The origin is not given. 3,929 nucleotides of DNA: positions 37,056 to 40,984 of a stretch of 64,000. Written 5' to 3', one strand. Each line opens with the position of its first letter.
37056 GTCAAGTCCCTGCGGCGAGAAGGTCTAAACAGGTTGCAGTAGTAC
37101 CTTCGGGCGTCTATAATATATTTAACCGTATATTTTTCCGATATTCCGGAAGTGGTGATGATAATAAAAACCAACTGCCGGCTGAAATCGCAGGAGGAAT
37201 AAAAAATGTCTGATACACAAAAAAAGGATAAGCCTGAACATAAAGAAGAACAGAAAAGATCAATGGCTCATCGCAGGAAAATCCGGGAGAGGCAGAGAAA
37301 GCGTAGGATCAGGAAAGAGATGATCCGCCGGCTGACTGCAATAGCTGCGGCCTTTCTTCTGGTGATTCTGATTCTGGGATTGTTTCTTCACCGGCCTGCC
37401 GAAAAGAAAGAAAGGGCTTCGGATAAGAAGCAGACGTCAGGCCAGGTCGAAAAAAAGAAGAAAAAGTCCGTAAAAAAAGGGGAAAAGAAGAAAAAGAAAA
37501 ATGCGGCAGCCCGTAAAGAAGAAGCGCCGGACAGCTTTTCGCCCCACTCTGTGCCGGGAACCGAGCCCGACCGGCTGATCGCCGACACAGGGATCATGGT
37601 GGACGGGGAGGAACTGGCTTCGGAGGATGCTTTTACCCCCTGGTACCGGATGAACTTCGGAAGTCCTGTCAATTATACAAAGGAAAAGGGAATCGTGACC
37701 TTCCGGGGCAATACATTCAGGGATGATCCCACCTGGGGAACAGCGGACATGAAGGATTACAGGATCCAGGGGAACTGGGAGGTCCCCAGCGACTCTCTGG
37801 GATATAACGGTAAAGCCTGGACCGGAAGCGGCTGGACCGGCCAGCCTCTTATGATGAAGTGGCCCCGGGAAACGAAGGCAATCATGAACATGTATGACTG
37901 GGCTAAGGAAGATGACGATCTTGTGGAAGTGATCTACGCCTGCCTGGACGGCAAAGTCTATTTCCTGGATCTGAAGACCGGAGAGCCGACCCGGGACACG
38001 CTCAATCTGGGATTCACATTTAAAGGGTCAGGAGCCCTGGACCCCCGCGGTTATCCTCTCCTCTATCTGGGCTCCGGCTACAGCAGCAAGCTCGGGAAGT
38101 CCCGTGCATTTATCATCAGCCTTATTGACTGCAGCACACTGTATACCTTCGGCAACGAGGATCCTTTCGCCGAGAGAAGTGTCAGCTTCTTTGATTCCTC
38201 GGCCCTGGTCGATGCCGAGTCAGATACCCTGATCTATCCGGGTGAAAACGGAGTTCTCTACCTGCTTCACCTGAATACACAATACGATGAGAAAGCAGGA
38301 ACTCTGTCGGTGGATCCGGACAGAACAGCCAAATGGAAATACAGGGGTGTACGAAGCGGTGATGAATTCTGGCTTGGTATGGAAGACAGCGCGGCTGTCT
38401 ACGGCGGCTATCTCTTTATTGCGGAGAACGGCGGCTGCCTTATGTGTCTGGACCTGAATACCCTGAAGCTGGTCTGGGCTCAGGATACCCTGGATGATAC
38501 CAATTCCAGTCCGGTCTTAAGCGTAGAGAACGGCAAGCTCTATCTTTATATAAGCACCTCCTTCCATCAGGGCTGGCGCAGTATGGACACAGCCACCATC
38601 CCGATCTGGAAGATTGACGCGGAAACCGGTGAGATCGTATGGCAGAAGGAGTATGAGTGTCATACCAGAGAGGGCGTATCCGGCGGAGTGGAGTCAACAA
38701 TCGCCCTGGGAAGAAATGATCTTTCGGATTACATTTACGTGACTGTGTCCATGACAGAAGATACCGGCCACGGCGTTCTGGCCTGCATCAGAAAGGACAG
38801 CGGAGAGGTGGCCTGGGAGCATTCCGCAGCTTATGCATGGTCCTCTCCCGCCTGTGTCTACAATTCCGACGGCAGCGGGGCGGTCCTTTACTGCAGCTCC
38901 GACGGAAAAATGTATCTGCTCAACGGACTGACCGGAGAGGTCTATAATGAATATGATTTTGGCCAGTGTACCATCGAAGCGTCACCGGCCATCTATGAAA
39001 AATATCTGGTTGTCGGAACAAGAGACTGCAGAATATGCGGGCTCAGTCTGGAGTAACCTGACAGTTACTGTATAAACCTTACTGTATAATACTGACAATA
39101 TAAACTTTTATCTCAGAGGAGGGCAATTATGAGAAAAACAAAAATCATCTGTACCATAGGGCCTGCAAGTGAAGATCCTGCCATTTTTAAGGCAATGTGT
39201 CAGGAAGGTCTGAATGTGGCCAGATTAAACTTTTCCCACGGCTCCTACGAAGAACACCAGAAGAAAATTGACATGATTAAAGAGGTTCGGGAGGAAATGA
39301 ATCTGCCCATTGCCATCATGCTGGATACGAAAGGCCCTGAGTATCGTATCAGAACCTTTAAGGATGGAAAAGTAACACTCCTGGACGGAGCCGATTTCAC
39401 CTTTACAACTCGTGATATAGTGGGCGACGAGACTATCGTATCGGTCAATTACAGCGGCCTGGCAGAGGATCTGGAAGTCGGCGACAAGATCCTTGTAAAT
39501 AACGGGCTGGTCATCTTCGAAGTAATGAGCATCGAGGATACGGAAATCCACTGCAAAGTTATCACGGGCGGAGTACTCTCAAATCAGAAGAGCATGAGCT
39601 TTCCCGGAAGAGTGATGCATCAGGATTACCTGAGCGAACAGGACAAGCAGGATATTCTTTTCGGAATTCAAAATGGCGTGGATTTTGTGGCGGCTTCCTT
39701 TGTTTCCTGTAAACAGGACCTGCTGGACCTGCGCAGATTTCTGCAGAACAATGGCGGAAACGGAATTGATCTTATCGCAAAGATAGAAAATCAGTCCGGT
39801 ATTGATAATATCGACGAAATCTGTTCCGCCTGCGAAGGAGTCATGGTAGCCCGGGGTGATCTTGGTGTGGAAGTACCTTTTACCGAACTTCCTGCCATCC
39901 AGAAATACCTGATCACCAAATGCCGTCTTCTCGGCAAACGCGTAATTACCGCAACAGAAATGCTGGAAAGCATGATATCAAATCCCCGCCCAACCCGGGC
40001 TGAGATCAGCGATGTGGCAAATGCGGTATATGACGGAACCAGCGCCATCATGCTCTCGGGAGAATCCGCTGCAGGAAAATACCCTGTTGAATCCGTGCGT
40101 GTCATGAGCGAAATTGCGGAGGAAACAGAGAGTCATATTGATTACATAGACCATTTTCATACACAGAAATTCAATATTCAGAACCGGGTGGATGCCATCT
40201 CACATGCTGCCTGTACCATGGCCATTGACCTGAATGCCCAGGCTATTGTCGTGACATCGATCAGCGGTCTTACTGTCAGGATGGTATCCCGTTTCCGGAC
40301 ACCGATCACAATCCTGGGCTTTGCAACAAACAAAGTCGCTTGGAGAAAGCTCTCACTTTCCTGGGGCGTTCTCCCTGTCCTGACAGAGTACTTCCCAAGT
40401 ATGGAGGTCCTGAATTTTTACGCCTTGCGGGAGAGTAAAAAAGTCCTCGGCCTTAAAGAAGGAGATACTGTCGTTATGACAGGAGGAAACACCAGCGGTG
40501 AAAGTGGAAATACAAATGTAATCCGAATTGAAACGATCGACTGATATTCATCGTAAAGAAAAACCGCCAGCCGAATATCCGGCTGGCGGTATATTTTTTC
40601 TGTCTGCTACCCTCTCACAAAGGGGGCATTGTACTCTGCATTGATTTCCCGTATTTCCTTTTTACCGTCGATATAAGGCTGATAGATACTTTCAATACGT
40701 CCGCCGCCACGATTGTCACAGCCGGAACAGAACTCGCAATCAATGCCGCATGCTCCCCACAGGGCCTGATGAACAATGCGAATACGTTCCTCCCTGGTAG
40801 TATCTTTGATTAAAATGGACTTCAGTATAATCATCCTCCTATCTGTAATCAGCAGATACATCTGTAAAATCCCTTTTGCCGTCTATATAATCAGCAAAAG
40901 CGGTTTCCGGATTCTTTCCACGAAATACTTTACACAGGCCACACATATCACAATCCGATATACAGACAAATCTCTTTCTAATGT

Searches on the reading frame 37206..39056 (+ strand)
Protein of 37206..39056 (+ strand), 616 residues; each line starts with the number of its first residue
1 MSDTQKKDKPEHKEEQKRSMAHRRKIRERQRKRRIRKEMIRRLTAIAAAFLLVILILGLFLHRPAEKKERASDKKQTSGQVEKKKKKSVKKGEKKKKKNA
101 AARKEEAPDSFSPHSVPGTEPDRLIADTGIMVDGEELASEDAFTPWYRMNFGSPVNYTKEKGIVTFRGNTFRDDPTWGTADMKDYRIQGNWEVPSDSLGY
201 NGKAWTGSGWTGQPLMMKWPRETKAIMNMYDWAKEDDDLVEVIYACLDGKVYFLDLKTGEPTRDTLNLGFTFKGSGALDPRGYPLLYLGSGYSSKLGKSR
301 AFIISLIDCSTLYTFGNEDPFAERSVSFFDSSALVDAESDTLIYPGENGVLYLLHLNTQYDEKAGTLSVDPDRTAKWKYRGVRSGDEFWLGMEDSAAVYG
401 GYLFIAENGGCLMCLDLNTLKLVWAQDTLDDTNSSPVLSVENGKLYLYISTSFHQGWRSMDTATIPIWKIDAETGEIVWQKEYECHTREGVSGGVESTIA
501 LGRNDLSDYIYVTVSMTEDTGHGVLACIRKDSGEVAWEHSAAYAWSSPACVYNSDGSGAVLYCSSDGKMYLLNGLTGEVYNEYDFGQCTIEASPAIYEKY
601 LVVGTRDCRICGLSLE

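Call 69: search_protein_families(library=pfam, proteins=[window:37206-39056:+], max_evalue=0.001)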
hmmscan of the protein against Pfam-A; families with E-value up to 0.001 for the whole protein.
window:37206-39056:+ (616 aa): 2 families
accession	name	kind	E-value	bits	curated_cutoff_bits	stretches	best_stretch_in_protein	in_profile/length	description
PF13570.13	Beta-prop_ACSF4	-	3.3e-17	63.3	133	1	393-613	52-241/329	Beta-alanine-activating enzyme, beta-propeller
PF13360.13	PQQ_2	-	3.9e-12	46.8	27.6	1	395-541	28-146/233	Outer membrane protein assembly factor BamB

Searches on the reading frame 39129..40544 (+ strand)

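Call 69: search_protein_families(library=pfam, proteins=[window:39129-40544:+], max_evalue=0.001)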
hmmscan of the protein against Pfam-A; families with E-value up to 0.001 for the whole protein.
window:39129-40544:+ (471 aa): 2 families
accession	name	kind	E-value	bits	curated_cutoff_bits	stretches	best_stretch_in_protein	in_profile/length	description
PF00224.27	PK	-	2.7e-124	414.9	30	1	1-323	1-328/328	Pyruvate kinase, barrel domain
PF02887.21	PK_C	-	1.7e-28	99.5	28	1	355-467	1-113/114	Pyruvate kinase, alpha/beta domain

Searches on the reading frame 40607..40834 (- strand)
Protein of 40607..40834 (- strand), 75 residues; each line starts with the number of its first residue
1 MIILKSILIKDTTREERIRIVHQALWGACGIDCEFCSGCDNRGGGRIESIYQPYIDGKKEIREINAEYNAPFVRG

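Call 3: search_protein_families(library=pfam, proteins=[window:40607-40834:-], max_evalue=1)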
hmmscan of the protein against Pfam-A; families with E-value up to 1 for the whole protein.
window:40607-40834:- (75 aa): 0 families

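Call 4: search_protein_families(library=ncbifam, proteins=[window:40607-40834:-], max_evalue=1)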
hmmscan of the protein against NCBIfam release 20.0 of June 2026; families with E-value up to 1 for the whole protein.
window:40607-40834:- (75 aa): 0 families

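Call 30: search_solved_structures(query=A2, max_evalue=10)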
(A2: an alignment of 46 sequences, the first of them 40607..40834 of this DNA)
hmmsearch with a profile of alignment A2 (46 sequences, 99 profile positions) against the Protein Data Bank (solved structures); distinct sequences matched with E-value up to 10: 1.
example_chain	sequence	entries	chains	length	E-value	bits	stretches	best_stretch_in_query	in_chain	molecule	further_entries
7luv_D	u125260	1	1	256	0.68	12.9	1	57-90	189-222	THO complex subunit MFT1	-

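Call 35: predict_structure(alignment_id=A2)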
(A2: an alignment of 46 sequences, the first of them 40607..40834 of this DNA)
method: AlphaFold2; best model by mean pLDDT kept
length: 75 residues; sequences in the alignment: 46
mean_pLDDT: 67.9   pTM: 0.58
mean pLDDT of the five models: 67.9, 67.7, 67.5, 66.8, 64.4
residues with pLDDT >= 90: 4; 70-90: 34; 50-70: 17; < 50: 20
segments of 3 or more residues with pLDDT < 50: 29-38, 40-44
pLDDT, mean of each block of 10 residues (from residue 1): 69 87 60 45 57 89 77 49
secondary structure, 60 per line:
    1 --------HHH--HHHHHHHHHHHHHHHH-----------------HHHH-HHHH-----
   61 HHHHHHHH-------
elements in order: H14-29 H47-50 H52-55 H61-68

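Call 38: fold_search(model_id=the predicted structure, library=pdb)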
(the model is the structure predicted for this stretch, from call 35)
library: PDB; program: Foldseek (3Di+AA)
matches with E <= 10: 0; with E <= 0.001: 0
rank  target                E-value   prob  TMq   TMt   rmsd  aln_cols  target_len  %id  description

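Call 39: search_dna_similar(query=window:40610-40825:-, collection=plasmids, mode=protein, max_rows=25, max_evalue=0.001)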
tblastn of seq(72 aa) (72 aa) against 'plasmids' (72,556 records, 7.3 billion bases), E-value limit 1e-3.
Records with a match: 2; places in all: 2; records where one place covers at least 80% of the query: 2.
Best place of each record, by identity: <60% 2.
By first word of the organism name: [Eubacterium] 1; Lachnospira 1.
By predicted mobility (MOB-suite, as given by PLSDB): non-mobilizable 2.
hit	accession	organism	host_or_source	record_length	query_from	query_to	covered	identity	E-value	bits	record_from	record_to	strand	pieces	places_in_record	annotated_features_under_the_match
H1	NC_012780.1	[Eubacterium] eligens ATCC 27750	-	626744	1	70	97%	42.9%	1e-7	53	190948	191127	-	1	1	hypothetical protein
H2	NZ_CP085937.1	Lachnospira eligens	-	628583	1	70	97%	42.9%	1e-7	53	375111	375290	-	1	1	hypothetical protein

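Call 40: search_dna_similar(query=window:40610-40825:-, collection=phages, mode=protein, max_rows=25, max_evalue=0.001)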
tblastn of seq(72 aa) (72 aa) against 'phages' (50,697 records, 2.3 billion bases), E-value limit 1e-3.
Records with a match: 2; places in all: 2; records where one place covers at least 80% of the query: 2.
Best place of each record, by identity: 60-80% 1; <60% 1.
By first word of the organism name: Bacteriophage 2.
By host as written in the record: - 2.
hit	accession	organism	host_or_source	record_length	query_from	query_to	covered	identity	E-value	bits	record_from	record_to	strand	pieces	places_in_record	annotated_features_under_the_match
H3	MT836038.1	Bacteriophage sp.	human fecal samples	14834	1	67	93%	65.7%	1e-14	72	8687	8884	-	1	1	record has no annotation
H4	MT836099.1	Bacteriophage sp.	human fecal samples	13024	1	71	99%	42.3%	5e-6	47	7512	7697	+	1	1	record has no annotation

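Call 41: get_annotated_region(hit=H1, flank=5000)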
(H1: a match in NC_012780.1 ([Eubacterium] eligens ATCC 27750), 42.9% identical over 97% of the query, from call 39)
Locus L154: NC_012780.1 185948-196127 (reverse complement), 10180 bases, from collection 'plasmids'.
description: [Eubacterium] eligens ATCC 27750 plasmid unnamed, complete sequence
organism: [Eubacterium] eligens ATCC 27750 (NCBI taxid 515620)
taxonomy: Bacteria; Bacillota; Clostridia; Lachnospirales; Lachnospiraceae; Lachnospira; Lachnospira eligens; [Eubacterium] eligens ATCC 27750
host: -; source: -; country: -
typing (MOB-suite, as given by PLSDB): non-mobilizable; replicon rep_cluster_238
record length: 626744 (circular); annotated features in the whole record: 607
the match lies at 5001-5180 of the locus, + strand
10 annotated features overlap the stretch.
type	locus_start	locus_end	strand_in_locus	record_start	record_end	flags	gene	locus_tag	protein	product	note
CDS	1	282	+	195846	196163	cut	-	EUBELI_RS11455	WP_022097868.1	hypothetical protein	-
CDS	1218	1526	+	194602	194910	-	-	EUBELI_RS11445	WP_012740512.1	hypothetical protein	-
CDS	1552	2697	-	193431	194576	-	-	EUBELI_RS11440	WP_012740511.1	Fic family protein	-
CDS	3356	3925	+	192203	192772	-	-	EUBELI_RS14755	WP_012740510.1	UvrD-helicase domain-containing protein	-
CDS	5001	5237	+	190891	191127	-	-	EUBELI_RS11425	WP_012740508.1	hypothetical protein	-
CDS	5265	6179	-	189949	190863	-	-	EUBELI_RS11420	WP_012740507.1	AraC family transcriptional regulator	GO:0006355 - regulation of DNA-templated transcription [Evidence IEA]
CDS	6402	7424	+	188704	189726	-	dctP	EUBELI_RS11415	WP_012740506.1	TRAP transporter substrate-binding protein DctP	GO:0055085 - transmembrane transport [Evidence IEA]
CDS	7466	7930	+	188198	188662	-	-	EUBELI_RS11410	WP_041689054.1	TRAP transporter small permease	-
CDS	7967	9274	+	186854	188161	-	-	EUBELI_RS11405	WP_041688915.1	TRAP transporter large permease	GO:0008643 - carbohydrate transport [Evidence IEA]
CDS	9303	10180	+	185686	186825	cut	-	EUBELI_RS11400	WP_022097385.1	glycoside hydrolase family 88 protein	-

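Call 56: search_protein_families(library=pfam, alignment_id=A2, max_evalue=1)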
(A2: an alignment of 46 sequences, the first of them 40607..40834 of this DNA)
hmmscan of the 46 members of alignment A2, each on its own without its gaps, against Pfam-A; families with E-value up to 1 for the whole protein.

A. member 1, window:40607-40834:- (75 aa): 0 families

B. families by the number of members that match (of 46 scanned): 16 families
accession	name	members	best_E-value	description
PF12669.12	FeoB_associated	4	0.01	FeoB-associated Cys-rich membrane protein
PF20228.3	DUF6587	3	0.057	Family of unknown function (DUF6587)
PF01864.22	CarS-like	2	0.0072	CDP-archaeol synthase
PF08598.16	Sds3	1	0.0072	Sds3-like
PF14512.11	TM1586_NiRdase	1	0.018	Putative TM nitroreductase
PF08945.15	Bclx_interact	1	0.023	Bcl-x interacting, BH3 domain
PF20768.2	Topo_VI_alpha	1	0.05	All-beta domain in DNA topoisomerase VI alpha subunit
PF06476.17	DUF1090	1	0.065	Protein of unknown function (DUF1090)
PF10407.14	Cytokin_check_N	1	0.075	Cdc14 phosphatase binding protein N-terminus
PF08600.16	NuBaID_C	1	0.12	NuBaID, C-terminal domain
PF23627.1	LisH_WDR26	1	0.15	WDR26 Lis-homology motif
PF12574.13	120_Rick_ant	1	0.17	120 KDa Rickettsia surface antigen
PF08479.16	POTRA_2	1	0.19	POTRA domain, ShlB-type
PF05119.17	Terminase_4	1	0.2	Phage terminase, small subunit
PF02854.25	MIF4G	1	0.23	MIF4G domain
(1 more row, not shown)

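Call 57: search_protein_families(library=ncbifam, alignment_id=A2, max_evalue=1)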
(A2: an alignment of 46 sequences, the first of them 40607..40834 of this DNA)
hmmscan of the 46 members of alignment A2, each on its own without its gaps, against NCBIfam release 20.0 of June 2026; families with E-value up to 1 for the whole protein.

A. member 1, window:40607-40834:- (75 aa): 0 families

B. families by the number of members that match (of 46 scanned): 7 families
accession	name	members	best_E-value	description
TIGR03859.1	PQQ_PqqD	2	0.078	pyrroloquinoline quinone biosynthesis peptide chaperone PqqD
NF005102.0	PRK06541.1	1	0.0063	aspartate aminotransferase family protein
NF011990.0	PRK15446.2-6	1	0.0099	alpha-D-ribose 1-methylphosphonate 5-triphosphate diphosphatase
NF002535.0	PRK02079.1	1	0.037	pyrroloquinoline quinone biosynthesis peptide chaperone PqqD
TIGR00282.1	TIGR00282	1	0.074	TIGR00282 family metallophosphoesterase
TIGR04304.1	GeoRSP_SPASM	1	0.086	GeoRSP system SPASM domain protein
TIGR04269.1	SAM_SPASM_FxsB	1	0.24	FxsB family cyclophane-forming radical SAM/SPASM peptide maturase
